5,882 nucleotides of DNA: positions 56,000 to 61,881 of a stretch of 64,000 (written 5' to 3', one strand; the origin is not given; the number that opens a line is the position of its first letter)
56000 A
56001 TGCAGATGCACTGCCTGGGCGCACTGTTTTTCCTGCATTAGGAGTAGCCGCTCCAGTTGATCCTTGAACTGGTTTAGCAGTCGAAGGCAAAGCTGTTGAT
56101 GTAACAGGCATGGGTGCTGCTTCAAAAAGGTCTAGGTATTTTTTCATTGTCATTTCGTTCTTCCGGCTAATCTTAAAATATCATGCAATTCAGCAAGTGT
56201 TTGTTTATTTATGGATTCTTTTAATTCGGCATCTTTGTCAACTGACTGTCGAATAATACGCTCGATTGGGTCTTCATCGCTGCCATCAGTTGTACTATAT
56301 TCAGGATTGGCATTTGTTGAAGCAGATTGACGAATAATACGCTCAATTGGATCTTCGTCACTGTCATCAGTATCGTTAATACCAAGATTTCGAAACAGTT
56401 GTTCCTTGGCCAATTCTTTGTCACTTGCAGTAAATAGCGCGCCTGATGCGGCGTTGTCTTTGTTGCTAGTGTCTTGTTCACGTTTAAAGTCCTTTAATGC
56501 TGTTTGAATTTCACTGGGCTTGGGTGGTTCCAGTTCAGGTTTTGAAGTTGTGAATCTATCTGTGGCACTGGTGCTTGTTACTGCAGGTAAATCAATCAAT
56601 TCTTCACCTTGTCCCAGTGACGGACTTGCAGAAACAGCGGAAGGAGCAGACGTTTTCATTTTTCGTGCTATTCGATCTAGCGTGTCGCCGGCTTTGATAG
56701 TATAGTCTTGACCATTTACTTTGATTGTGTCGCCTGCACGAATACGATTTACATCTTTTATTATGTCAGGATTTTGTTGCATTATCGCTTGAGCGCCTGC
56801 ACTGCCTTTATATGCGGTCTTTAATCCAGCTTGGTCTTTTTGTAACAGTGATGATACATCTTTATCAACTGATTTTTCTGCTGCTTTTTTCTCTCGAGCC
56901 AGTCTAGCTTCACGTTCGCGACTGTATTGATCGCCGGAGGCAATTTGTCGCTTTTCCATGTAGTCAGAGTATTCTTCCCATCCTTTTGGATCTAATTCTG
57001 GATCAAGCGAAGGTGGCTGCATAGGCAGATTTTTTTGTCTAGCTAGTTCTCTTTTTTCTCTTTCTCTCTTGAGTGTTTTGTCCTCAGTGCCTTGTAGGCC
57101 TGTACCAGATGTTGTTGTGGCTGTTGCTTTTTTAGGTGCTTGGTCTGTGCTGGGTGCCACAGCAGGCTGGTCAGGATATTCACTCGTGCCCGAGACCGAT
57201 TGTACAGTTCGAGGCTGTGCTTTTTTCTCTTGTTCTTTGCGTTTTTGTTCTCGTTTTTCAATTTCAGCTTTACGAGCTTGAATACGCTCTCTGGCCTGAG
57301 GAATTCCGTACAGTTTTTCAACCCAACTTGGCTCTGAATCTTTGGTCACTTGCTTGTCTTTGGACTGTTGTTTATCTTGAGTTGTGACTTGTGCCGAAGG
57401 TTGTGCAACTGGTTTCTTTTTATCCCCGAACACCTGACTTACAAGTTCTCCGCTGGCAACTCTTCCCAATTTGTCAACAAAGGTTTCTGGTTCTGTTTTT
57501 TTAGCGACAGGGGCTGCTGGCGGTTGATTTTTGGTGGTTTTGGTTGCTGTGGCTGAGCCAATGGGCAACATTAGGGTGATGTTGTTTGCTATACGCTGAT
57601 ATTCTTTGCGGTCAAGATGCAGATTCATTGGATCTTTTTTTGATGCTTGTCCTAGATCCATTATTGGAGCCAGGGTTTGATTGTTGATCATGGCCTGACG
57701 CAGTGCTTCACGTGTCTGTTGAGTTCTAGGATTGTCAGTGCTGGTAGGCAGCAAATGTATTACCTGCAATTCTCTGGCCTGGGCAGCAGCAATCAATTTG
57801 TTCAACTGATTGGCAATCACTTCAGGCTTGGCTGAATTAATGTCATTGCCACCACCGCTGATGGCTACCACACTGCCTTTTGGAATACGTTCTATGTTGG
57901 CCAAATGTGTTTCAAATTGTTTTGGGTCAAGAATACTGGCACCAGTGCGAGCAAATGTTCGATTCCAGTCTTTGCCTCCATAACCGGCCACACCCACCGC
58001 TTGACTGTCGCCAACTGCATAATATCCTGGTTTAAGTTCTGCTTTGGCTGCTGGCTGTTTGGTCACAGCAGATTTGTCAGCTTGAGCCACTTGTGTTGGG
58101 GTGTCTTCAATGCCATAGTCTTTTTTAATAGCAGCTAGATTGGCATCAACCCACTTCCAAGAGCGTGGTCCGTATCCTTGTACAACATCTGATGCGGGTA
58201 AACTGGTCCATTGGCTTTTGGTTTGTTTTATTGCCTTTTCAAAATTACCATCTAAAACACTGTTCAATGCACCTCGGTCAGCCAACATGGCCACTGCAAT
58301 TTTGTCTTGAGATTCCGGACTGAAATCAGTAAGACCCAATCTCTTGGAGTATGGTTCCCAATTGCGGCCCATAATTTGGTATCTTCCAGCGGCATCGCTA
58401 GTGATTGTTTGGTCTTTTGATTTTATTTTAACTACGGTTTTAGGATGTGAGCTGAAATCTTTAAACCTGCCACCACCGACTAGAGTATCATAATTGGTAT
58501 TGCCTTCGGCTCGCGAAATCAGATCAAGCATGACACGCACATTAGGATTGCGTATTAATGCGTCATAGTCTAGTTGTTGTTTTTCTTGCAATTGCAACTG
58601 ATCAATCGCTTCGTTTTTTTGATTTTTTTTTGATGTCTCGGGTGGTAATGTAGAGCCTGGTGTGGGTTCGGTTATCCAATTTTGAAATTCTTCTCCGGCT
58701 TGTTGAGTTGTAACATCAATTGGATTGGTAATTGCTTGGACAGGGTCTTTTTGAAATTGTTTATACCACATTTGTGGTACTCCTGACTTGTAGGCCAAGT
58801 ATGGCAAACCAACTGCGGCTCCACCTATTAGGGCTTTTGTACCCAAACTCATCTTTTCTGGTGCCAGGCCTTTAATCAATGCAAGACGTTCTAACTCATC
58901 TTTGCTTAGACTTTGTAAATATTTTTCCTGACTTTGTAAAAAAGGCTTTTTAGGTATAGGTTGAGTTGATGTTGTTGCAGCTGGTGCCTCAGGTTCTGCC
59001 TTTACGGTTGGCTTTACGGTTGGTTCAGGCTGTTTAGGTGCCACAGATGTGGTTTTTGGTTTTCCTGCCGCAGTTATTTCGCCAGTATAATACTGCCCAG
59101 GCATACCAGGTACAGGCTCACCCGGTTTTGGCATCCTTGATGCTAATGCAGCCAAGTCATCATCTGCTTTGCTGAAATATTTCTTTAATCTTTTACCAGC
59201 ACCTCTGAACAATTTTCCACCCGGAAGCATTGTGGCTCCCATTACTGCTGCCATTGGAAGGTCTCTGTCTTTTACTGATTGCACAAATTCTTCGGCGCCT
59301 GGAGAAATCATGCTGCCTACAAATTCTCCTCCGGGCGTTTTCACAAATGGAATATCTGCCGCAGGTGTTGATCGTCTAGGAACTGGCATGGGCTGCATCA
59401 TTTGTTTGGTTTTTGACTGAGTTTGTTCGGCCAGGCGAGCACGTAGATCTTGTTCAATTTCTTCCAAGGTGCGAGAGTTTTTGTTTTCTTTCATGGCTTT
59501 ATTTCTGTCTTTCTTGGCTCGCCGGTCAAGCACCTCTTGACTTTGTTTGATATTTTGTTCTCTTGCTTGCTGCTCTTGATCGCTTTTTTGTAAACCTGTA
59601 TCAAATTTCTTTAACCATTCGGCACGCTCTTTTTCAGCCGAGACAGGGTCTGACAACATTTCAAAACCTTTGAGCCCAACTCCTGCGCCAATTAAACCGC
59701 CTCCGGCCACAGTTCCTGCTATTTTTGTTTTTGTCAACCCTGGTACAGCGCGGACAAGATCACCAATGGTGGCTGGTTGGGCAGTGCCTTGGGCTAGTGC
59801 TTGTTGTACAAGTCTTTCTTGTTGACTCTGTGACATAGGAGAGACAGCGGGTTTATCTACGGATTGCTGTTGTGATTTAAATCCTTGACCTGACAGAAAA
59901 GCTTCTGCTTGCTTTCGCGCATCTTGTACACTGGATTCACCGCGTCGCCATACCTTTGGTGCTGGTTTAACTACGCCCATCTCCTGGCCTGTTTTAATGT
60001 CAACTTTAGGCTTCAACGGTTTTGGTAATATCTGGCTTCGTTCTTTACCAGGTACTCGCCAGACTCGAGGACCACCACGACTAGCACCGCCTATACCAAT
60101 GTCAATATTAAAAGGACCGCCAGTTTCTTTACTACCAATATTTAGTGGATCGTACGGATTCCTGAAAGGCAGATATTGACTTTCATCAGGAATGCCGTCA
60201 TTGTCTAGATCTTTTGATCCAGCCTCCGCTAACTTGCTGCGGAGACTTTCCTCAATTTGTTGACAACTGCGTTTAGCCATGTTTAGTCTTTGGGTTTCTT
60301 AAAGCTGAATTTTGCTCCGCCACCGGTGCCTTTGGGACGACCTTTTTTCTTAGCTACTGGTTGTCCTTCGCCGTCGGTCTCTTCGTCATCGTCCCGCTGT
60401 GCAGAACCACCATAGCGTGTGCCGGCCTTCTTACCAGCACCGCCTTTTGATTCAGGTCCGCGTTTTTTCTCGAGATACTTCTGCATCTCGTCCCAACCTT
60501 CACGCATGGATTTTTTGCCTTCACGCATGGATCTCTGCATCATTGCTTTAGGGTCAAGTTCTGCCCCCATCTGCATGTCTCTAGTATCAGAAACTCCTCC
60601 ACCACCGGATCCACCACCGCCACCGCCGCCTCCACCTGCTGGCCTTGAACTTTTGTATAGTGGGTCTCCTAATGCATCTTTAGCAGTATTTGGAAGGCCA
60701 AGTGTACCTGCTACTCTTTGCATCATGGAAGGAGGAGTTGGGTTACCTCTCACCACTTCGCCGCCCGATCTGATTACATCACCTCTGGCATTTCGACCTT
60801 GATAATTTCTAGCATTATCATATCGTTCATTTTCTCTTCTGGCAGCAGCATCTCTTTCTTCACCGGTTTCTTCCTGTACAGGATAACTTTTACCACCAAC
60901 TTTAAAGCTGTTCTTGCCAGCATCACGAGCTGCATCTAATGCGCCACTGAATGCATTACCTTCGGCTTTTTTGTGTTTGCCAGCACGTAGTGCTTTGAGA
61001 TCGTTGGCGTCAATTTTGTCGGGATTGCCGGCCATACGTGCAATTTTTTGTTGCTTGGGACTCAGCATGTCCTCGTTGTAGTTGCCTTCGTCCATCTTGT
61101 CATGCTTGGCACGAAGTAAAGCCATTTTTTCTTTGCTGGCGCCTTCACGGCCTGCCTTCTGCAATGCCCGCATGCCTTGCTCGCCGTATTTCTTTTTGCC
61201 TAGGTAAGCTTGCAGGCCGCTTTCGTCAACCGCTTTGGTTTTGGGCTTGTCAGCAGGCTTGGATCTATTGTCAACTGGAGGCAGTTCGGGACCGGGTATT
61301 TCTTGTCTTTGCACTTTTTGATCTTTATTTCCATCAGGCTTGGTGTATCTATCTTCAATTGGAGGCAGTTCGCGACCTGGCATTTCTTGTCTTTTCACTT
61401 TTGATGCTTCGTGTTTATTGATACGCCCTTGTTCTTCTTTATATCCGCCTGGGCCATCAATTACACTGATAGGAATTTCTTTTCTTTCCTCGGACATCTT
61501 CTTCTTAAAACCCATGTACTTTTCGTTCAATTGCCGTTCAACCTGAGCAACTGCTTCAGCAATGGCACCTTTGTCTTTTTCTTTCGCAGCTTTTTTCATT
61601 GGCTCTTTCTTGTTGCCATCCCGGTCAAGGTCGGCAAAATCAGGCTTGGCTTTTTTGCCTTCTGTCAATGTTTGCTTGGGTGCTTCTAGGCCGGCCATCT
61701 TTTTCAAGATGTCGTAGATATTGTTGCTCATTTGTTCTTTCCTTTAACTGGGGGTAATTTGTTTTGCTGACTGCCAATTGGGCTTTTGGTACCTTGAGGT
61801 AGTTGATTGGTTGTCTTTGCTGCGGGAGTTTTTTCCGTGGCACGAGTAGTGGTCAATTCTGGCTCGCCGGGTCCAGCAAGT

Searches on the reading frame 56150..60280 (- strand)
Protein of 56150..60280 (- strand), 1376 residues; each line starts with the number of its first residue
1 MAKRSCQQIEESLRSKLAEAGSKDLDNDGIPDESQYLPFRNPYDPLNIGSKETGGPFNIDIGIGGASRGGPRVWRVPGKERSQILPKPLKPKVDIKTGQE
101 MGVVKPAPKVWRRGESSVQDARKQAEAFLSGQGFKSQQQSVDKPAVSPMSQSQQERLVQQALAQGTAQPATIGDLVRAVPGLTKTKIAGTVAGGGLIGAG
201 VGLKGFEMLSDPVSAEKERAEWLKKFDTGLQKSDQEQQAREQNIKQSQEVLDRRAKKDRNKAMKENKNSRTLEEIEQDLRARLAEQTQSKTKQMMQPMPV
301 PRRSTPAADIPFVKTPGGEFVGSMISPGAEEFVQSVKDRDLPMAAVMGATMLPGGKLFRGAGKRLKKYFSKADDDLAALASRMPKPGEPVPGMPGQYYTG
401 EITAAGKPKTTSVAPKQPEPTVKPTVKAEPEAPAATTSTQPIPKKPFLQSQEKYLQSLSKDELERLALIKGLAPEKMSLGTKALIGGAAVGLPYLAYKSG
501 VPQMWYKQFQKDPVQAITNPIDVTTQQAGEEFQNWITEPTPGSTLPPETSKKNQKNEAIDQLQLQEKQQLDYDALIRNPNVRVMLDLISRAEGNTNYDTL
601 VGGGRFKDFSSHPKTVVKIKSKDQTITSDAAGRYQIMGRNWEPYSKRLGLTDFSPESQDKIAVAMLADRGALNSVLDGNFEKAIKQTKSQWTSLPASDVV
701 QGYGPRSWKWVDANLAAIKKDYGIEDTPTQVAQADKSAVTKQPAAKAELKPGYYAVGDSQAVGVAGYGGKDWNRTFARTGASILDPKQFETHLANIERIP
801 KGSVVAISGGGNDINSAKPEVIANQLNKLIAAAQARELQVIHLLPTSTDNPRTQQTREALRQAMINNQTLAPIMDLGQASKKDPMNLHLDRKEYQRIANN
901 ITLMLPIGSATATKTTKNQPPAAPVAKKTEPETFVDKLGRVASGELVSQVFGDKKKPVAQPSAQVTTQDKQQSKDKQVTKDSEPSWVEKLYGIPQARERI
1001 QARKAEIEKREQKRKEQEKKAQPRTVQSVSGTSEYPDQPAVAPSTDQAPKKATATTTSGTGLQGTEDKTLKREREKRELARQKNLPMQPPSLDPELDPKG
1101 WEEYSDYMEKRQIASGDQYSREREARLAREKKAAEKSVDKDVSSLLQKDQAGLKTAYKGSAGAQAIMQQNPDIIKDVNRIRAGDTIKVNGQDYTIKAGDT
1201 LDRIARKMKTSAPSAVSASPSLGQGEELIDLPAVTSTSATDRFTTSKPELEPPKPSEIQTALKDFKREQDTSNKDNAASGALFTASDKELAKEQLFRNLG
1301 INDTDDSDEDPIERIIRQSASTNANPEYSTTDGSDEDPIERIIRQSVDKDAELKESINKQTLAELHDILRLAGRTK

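Call 65: search_protein_families(library=phrogs, proteins=[window:56150-60280:-], max_evalue=0.00001)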
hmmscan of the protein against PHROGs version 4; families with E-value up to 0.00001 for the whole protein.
window:56150-60280:- (1376 aa): 4 families
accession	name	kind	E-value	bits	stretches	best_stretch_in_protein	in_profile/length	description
phrog_17230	-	tail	6.6e-32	111.9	1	533-709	330-504/580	tail fiber protein/ lysozyme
phrog_90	-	lysis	1.1e-30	107.1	1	578-718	653-801/1168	endolysin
phrog_17029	-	unknown function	3.9e-18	66.9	1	605-707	47-147/241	-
phrog_28672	-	other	2.4e-15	57.1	1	573-702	8-140/397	metallo-endopeptidase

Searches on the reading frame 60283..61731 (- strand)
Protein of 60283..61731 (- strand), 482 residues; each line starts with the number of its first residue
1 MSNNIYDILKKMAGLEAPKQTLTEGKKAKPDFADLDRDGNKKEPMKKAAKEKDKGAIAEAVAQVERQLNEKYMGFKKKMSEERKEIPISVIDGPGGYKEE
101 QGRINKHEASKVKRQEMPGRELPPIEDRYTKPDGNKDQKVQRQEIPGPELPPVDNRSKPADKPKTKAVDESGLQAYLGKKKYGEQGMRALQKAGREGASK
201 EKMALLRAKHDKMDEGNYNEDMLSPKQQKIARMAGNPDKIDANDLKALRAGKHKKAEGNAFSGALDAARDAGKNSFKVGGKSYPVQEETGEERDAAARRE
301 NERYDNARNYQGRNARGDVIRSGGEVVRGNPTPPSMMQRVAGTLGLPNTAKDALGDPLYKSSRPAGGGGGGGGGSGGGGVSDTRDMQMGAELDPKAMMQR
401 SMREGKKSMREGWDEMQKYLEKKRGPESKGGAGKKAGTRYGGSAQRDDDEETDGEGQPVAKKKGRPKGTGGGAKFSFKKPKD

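Call 65: search_protein_families(library=phrogs, proteins=[window:60283-61731:-], max_evalue=0.00001)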
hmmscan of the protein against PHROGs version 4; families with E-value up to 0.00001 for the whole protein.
window:60283-61731:- (482 aa): 1 family
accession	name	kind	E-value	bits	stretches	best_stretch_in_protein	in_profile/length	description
phrog_24078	-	unknown function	2.3e-07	31.5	1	27-81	207-261/355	-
